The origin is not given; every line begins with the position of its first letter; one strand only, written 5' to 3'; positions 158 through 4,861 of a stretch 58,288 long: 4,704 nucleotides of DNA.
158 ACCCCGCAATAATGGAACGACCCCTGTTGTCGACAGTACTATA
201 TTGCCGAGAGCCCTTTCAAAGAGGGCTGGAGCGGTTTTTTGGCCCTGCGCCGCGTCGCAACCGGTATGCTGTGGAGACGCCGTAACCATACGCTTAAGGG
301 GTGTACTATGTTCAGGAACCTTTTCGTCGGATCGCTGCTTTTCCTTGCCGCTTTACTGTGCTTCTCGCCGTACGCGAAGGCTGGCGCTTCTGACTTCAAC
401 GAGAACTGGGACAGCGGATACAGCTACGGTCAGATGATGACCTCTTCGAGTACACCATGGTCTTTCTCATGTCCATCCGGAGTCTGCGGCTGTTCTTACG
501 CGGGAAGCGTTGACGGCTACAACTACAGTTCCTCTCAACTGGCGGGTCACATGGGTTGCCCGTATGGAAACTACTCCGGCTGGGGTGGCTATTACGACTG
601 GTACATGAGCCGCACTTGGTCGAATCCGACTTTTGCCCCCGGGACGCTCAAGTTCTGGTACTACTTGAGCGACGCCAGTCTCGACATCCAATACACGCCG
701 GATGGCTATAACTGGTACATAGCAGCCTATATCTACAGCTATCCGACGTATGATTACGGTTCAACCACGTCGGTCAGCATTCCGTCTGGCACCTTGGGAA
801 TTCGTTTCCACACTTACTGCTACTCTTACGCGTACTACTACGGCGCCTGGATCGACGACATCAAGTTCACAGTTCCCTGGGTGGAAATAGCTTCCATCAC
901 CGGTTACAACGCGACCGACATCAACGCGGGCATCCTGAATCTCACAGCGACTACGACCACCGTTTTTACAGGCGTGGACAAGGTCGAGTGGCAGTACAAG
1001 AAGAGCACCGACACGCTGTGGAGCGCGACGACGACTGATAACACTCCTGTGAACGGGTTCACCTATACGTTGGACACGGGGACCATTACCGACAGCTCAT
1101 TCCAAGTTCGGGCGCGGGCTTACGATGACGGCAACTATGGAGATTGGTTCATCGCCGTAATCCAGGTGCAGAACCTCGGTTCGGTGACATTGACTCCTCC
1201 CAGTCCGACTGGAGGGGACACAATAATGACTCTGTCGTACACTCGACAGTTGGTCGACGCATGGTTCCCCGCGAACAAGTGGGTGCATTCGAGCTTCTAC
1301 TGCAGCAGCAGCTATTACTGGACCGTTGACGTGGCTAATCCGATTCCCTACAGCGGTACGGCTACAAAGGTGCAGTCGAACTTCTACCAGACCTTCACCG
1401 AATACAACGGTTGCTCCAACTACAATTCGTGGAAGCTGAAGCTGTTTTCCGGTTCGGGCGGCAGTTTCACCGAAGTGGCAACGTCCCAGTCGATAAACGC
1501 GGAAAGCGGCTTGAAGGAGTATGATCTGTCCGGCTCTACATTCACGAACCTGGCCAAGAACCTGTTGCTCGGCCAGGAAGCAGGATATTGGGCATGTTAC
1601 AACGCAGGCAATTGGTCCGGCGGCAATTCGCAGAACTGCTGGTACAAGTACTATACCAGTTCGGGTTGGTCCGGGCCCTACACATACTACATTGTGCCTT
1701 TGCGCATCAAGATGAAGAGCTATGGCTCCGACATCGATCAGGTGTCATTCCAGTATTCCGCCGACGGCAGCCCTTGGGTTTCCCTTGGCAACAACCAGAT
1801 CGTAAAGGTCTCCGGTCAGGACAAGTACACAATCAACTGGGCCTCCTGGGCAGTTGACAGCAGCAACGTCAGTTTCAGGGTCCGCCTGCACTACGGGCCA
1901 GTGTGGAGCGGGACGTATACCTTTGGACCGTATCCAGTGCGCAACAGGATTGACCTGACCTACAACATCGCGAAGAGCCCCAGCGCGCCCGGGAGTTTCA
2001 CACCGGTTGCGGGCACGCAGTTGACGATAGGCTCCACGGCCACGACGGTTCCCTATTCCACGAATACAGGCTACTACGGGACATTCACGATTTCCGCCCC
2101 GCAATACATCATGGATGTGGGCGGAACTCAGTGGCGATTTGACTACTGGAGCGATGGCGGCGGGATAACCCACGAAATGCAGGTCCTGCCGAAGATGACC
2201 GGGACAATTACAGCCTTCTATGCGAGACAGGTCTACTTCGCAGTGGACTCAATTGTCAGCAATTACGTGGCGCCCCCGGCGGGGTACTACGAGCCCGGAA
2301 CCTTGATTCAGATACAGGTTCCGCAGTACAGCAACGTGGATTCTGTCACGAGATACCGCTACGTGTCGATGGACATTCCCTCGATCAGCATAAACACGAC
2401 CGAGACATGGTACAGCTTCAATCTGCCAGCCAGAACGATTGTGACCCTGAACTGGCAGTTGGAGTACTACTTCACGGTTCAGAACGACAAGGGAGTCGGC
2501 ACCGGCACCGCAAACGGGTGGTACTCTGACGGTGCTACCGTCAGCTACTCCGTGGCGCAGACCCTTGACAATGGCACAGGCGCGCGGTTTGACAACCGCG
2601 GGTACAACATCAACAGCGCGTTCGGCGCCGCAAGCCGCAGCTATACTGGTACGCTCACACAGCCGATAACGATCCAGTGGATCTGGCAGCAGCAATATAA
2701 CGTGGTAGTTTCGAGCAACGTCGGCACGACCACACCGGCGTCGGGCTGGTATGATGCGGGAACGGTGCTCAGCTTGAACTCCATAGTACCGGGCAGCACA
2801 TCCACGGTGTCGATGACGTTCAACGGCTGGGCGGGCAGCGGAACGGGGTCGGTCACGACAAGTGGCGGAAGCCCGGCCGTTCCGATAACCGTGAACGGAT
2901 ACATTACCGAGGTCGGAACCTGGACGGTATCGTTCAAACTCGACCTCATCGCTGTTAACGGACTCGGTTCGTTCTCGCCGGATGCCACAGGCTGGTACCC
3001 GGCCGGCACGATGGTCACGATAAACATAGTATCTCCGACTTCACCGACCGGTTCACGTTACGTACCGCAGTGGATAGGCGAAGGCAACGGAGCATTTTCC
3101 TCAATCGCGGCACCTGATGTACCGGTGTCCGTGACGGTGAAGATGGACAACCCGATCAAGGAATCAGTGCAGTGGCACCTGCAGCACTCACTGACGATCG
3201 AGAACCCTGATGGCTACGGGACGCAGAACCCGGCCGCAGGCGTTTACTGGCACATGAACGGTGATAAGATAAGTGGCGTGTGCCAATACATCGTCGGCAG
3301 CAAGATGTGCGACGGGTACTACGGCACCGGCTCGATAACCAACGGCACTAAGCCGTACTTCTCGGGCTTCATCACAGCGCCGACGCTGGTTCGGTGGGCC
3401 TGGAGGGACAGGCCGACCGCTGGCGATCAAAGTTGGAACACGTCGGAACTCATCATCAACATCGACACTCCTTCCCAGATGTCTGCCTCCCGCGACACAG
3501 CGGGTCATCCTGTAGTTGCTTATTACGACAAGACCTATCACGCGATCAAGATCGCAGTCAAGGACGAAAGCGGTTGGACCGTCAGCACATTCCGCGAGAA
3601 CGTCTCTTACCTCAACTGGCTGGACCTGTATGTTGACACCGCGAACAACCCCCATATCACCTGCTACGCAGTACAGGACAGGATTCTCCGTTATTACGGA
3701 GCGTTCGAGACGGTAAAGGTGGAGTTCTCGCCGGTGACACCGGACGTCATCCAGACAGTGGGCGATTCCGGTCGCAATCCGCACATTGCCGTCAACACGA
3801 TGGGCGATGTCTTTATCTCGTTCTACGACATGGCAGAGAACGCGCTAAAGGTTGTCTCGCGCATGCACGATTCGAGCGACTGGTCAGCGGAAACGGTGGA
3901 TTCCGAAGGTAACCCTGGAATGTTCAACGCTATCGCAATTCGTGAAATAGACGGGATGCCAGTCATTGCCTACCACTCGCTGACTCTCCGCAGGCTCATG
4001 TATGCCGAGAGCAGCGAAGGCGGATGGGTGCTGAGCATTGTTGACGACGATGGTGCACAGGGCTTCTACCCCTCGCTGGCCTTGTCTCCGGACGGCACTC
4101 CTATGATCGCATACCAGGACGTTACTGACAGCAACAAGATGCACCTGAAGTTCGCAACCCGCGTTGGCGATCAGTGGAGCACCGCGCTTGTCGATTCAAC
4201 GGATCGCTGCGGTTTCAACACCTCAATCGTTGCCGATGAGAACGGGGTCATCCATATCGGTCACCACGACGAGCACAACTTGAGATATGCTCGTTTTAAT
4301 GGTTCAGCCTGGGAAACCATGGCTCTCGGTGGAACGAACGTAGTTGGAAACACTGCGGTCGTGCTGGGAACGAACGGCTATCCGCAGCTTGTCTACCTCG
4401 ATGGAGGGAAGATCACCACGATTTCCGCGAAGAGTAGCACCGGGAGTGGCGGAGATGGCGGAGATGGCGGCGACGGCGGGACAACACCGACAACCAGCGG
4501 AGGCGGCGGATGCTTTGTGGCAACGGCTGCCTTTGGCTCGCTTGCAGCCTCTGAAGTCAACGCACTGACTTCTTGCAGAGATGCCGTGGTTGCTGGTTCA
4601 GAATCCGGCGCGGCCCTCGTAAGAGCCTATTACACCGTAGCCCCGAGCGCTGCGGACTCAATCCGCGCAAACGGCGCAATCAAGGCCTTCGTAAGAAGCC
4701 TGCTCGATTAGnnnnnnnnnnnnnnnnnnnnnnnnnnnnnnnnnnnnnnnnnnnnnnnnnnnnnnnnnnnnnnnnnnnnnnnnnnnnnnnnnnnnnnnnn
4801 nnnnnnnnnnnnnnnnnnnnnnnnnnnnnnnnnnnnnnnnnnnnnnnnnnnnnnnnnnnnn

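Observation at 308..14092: Tandem array of three giant modular surface proteins with variable tips on a conserved stalk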

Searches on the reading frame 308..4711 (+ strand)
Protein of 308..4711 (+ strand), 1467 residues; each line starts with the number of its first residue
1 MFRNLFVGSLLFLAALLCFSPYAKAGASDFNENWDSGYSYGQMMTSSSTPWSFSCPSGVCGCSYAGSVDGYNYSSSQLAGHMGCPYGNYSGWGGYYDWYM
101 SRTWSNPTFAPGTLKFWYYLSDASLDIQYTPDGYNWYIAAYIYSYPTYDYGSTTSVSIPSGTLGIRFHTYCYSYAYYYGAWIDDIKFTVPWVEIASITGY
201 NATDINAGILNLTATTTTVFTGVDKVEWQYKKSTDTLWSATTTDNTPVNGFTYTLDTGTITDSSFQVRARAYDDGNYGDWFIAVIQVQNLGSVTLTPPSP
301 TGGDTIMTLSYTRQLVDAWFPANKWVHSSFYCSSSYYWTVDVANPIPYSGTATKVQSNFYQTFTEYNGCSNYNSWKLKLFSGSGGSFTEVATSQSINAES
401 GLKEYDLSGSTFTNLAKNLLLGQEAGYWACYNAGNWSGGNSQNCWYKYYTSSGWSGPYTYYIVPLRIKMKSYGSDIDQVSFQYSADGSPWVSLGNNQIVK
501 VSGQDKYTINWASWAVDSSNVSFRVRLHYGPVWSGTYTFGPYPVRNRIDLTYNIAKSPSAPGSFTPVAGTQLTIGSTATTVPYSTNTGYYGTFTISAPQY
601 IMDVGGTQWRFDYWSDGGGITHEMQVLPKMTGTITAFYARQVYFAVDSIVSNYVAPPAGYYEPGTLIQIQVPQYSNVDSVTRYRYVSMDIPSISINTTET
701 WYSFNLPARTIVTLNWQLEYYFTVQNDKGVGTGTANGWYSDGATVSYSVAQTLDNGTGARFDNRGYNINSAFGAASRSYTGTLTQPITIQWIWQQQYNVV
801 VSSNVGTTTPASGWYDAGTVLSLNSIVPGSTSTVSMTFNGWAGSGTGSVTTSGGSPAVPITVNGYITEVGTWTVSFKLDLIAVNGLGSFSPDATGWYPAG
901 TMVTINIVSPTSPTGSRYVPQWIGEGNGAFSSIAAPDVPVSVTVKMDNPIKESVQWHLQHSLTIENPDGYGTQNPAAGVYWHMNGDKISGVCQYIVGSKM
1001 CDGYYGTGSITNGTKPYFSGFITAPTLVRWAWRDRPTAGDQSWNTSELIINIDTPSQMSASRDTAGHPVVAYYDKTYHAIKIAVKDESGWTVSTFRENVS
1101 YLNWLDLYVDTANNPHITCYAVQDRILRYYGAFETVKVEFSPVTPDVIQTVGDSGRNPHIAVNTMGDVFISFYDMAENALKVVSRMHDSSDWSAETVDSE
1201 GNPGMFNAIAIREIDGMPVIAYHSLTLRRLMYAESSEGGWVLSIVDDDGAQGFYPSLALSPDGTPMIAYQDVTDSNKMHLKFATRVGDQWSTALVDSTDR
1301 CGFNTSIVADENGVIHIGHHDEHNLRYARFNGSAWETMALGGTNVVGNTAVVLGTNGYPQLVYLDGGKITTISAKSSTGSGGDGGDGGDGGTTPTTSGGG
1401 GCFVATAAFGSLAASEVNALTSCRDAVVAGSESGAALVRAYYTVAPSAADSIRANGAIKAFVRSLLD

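Call 6: search_protein_families(library=pfam, proteins=[P0002], max_evalue=0.1)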
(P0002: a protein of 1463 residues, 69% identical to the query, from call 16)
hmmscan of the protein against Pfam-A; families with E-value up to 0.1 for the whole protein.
P0002 (1463 aa): 0 families

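Call 7: search_protein_families(library=ncbifam, proteins=[P0002], max_evalue=0.1)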
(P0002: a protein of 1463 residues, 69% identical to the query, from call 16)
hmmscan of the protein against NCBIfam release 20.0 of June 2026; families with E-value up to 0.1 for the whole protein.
P0002 (1463 aa): 1 family
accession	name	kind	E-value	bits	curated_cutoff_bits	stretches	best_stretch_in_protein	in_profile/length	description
NF041770.1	CFI_box_CTERM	domain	1.2e-15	57.1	40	1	1398-1462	1-65/69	CFI-box-CTERM domain-containing protein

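Call 16: find_homologous_proteins(query=window:308-4711:+, region=1-1467)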
Query window:308-4711:+, residues 1-1467 (1467 aa): 10 proteins with E <= 0.001 among 8000 candidates.
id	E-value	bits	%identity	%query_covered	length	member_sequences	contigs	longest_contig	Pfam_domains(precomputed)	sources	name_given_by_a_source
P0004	0.0e+0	3005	88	100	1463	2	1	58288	-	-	-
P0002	0.0e+0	2312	69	100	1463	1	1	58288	-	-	-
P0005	0.0e+0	2254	67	100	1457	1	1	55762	-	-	-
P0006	1.9e-81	292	29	58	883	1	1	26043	-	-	-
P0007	2.1e-23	100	30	15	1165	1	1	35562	-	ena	-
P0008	8.6e-17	78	27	24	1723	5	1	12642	PF03403.20,PF12740.15,PF07224.18,PF18998.7,PF12695.14,PF13860.13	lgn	-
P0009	1.4e-15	74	29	19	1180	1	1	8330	PF18998.7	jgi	jgi:hypothetical protein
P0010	2.7e-13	66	35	12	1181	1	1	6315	PF13895.13,PF16820.12,PF00801.27,PF13927.13,PF18911.7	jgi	jgi:hypothetical protein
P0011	3.2e-12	63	30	18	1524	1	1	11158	PF00801.27,PF13927.13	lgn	-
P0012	4.2e-8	49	26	27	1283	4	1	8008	PF18998.7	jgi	jgi:hypothetical protein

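Call 17: find_related_loci(query=window:308-4711:+, collection=genome_contigs, flank=3000)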
Query window:308-4711:+ (1467 aa) in genome_contigs; peptide patterns used: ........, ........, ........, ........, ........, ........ (x = any residue, [..] = any of these).
11 stretches matched a pattern, but none encodes a relative of the query by tblastn (E <= 1e-3).

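Call 21: find_encoding_contigs(protein=P0002, flank=1000, max_places=3)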
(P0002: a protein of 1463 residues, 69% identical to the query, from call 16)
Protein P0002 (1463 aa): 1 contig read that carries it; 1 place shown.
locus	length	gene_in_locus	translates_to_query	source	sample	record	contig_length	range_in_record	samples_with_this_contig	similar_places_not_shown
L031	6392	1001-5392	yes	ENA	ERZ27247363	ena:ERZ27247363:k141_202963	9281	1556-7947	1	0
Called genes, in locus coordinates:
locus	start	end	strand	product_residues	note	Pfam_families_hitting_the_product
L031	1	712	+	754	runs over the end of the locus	?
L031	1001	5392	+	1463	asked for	-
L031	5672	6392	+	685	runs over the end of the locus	?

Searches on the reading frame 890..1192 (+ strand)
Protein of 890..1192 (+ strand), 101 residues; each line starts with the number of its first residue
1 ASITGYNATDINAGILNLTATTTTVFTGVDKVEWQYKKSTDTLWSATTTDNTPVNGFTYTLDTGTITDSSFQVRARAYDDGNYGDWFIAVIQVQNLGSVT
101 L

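Call 44: search_protein_families(library=pfam, proteins=[window:890-1192:+], max_evalue=10)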
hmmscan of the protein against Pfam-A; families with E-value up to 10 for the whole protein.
window:890-1192:+ (101 aa): 2 families
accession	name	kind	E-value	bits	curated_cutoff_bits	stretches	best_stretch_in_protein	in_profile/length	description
PF24171.1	Fn3-III_PB4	-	0.059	13.7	27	1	12-73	58-119/125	Straight fiber protein PB4 third Fn3-like domain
PF03771.21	SPDY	-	0.21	12.1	25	1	36-54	27-45/61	Domain of unknown function (DUF317)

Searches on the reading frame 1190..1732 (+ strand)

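Call 44: search_protein_families(library=pfam, proteins=[window:1190-1732:+], max_evalue=10)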
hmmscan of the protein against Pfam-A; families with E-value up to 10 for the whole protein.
window:1190-1732:+ (181 aa): 2 families
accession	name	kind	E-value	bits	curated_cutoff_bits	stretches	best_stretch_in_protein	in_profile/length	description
PF23907.1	DUF7249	-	0.085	14.3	27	1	70-95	3-28/93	Family of unknown function (DUF7249)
PF21161.3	P2R3B_EF-hand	-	0.14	12.5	27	1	74-94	27-45/60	P2R3B, EF-hand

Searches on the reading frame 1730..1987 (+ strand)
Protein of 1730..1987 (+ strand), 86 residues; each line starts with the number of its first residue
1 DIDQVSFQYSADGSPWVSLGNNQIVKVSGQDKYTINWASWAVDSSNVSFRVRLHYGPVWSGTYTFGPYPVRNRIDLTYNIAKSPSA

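Call 44: search_protein_families(library=pfam, proteins=[window:1730-1987:+], max_evalue=10)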
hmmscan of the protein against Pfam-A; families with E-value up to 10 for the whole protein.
window:1730-1987:+ (86 aa): 1 family
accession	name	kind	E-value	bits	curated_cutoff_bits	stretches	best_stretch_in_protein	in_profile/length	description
PF17276.7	DUF5341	-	0.078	13.7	25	1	29-50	58-79/161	Family of unknown function (DUF5341)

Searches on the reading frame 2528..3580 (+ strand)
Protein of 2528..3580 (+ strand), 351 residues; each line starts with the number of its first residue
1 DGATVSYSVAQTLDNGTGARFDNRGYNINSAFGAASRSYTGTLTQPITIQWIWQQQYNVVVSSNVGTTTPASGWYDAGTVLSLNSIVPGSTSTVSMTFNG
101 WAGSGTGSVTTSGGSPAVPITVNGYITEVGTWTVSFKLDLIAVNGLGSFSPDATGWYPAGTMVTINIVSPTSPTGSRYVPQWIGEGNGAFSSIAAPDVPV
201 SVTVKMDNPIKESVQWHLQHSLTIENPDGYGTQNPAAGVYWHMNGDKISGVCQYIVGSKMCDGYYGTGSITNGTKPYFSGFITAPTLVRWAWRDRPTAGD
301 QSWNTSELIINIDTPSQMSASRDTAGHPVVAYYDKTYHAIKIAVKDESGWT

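Call 44: search_protein_families(library=pfam, proteins=[window:2528-3580:+], max_evalue=10)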
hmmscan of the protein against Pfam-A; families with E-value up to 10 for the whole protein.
window:2528-3580:+ (351 aa): 1 family
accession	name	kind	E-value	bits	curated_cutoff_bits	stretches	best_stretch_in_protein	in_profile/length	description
PF25706.1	HCMV_UL116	-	1.8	8.1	30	1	60-150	64-153/336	Human cytomegalovirus UL116 protein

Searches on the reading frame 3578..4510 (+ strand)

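Call 44: search_protein_families(library=pfam, proteins=[window:3578-4510:+], max_evalue=10)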
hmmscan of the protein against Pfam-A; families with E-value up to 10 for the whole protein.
window:3578-4510:+ (311 aa): 2 families
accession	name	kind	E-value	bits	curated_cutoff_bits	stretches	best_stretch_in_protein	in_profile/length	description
PF15892.11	BNR_4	-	6.6e-05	22.8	27.3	1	199-280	24-108/272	BNR repeat-containing family member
PF25590.1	DUF7936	-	0.045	14.9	27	1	150-185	27-63/103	Domain of unknown function (DUF7936)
